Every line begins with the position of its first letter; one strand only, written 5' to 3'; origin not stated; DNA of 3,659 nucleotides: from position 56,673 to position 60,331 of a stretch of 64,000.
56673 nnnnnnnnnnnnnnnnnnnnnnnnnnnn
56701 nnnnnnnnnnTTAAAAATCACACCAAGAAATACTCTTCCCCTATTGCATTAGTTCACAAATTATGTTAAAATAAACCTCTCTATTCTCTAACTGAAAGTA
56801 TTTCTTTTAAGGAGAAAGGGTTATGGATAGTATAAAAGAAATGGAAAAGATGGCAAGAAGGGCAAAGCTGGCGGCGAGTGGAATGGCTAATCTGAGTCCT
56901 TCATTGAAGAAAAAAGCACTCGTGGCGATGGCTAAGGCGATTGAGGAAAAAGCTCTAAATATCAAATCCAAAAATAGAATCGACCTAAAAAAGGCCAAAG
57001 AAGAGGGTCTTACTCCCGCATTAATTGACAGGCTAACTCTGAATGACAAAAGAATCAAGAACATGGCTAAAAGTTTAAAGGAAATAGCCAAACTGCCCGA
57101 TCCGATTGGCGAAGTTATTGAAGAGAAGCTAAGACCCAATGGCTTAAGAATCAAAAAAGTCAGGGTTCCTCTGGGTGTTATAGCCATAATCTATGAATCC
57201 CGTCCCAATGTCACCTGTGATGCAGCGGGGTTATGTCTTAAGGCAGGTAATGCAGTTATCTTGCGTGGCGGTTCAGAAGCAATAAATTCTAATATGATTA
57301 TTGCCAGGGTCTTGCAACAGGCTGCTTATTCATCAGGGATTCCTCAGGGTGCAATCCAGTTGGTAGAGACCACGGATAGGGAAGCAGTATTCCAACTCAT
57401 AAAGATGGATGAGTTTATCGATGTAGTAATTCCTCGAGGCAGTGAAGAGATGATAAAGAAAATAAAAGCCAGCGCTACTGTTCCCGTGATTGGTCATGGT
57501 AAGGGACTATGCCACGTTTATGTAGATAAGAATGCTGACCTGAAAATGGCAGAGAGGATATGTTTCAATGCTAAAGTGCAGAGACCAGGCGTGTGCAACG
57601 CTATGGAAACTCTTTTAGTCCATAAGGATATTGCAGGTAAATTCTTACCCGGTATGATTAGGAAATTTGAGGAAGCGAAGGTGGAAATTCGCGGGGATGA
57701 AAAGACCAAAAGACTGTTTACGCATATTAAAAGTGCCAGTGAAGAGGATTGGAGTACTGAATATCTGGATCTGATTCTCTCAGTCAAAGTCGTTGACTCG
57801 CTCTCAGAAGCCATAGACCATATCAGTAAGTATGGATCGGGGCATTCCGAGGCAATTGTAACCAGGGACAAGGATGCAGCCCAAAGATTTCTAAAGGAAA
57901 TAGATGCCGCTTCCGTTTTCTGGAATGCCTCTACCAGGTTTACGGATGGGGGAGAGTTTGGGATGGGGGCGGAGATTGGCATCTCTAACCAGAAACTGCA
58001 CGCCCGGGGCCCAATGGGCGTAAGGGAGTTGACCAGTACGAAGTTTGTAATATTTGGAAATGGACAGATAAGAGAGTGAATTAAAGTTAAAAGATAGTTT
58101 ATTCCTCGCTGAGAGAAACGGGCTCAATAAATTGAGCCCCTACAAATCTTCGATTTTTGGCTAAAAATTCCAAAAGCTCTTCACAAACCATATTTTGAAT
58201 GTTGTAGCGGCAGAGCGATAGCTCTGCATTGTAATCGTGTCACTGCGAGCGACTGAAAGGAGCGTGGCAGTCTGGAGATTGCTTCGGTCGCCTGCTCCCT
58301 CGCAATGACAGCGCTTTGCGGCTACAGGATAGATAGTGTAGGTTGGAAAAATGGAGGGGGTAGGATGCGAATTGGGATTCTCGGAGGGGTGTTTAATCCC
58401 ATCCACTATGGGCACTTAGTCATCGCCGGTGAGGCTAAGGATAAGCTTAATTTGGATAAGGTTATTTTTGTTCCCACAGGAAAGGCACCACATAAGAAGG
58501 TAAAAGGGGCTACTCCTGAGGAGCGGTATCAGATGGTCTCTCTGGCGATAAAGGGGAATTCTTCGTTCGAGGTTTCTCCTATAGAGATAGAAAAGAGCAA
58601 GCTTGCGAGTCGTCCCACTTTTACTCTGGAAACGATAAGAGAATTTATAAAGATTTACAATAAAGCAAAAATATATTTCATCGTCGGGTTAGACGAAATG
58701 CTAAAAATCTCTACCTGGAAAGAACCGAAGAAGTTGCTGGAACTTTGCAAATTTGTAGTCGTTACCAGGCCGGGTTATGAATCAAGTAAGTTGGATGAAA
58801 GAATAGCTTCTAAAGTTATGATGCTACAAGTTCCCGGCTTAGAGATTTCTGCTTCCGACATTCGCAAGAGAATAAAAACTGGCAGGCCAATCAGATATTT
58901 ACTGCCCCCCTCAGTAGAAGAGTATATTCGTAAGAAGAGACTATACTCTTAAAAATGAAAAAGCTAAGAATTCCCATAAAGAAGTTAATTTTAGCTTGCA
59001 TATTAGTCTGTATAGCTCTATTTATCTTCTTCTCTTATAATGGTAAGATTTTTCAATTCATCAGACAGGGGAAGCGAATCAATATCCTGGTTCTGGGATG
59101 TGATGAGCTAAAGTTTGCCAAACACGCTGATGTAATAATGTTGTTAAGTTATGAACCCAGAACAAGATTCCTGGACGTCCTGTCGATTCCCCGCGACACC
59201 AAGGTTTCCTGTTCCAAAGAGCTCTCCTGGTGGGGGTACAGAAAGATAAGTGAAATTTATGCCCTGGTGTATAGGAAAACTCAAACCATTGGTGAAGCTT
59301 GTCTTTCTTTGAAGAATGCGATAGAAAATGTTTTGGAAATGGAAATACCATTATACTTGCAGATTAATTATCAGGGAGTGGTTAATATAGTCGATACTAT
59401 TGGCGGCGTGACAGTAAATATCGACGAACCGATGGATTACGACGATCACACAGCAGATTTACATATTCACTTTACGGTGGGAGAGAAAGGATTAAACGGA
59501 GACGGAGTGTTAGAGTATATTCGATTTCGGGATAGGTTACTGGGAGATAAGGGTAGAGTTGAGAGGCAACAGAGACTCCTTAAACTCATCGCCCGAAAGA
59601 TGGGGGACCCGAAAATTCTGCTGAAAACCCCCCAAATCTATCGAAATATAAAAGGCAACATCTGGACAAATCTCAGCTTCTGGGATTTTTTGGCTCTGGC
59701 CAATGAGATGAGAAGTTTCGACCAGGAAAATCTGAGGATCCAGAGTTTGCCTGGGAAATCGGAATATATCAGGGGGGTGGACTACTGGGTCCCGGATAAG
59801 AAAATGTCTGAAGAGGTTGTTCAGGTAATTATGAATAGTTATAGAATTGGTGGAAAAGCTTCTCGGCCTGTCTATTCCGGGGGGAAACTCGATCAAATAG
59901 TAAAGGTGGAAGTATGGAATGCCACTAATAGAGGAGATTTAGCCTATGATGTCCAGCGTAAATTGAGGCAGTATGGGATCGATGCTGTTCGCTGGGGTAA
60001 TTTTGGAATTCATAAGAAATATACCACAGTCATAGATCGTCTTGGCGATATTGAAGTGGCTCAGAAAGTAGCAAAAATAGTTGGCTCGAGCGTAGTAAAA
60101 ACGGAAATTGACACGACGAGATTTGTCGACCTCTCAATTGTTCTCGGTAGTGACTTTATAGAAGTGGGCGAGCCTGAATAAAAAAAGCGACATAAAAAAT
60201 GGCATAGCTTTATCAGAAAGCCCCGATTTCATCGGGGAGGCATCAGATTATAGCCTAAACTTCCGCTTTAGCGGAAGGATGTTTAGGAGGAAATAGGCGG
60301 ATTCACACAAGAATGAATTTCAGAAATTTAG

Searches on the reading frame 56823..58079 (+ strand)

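Call 78: search_protein_families(library=pfam, proteins=[window:56823-58079:+], max_evalue=0.00001)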
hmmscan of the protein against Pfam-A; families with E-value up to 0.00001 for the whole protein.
window:56823-58079:+ (418 aa): 1 family
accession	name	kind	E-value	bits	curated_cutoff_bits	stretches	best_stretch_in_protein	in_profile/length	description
PF00171.27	Aldedh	-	4.2e-28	98.5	23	1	5-295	29-306/461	Aldehyde dehydrogenase family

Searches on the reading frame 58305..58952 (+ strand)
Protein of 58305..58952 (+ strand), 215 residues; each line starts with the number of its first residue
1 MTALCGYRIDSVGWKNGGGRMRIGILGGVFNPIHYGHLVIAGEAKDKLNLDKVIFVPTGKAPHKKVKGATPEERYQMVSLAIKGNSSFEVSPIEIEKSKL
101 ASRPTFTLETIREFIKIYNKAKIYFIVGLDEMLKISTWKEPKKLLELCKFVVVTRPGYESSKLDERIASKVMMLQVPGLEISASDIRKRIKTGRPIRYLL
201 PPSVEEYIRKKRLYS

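Call 78: search_protein_families(library=pfam, proteins=[window:58305-58952:+], max_evalue=0.00001)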
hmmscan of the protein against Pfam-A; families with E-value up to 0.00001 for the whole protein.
window:58305-58952:+ (215 aa): 1 family
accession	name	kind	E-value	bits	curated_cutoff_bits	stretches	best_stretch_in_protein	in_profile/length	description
PF01467.32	CTP_transf_like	-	2.7e-27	96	21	1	25-189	1-133/133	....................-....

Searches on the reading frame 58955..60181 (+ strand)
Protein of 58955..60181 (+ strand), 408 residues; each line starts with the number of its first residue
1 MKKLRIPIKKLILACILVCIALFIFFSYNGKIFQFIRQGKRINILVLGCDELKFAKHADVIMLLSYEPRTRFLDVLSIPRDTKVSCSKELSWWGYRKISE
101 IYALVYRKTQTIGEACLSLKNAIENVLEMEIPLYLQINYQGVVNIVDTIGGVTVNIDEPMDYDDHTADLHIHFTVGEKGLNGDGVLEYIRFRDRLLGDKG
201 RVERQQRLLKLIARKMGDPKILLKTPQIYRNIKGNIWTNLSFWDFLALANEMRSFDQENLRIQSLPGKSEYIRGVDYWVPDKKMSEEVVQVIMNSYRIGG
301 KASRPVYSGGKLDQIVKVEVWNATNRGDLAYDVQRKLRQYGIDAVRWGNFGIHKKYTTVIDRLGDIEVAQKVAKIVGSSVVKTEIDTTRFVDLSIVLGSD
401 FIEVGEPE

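Call 79: search_protein_families(library=pfam, proteins=[window:58955-60181:+], max_evalue=0.00001)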
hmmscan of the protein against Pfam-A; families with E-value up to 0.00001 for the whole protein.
window:58955-60181:+ (408 aa): 2 families
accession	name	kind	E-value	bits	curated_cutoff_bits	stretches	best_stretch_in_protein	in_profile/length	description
PF03816.19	LytR_cpsA_psr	-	8.3e-32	110.9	24.6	1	57-216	1-148/150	LytR_cpsA_psr family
PF13399.11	LytR_C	-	1.6e-10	42.2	22.2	1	316-401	2-86/86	LytR cell envelope-related transcriptional attenuator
